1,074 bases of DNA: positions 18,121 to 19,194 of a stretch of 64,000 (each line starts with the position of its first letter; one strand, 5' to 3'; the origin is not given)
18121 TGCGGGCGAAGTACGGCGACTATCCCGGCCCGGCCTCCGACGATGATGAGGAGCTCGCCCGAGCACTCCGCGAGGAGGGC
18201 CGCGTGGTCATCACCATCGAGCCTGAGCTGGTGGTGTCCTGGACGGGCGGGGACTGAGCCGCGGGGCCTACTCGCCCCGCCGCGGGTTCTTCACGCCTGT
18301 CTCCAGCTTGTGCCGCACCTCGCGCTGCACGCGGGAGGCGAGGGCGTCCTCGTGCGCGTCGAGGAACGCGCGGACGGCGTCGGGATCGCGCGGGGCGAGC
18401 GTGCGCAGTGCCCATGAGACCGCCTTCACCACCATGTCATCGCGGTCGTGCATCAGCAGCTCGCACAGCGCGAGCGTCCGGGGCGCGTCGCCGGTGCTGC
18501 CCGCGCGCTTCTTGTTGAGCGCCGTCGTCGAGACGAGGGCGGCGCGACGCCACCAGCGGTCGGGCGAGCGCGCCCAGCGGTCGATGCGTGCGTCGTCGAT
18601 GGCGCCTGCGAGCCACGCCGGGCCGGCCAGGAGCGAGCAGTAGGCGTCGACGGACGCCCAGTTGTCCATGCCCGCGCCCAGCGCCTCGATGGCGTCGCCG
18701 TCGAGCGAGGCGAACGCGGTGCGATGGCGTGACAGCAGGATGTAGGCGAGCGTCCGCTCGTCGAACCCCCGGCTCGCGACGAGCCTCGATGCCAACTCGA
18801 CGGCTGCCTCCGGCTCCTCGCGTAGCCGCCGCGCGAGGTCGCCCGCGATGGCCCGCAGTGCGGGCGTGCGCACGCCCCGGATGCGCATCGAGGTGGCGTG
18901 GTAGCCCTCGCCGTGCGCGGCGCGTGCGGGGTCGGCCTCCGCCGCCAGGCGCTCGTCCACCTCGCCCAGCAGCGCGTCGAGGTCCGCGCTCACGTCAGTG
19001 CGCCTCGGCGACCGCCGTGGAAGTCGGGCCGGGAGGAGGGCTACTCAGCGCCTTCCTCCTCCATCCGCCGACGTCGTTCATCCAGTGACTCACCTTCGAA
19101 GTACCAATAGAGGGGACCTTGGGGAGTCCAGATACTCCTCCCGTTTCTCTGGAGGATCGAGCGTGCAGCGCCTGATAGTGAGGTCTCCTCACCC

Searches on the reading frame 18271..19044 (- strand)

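Call 31: search_protein_families(library=pfam, proteins=[window:18271-19044:-], max_evalue=0.00001)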
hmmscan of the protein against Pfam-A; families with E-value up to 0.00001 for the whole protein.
window:18271-19044:- (258 aa): 1 family
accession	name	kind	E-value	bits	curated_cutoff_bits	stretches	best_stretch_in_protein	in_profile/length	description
PF08713.17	DNA_alkylation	-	7.4e-45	153.7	21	1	30-242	2-208/213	DNA alkylation repair enzyme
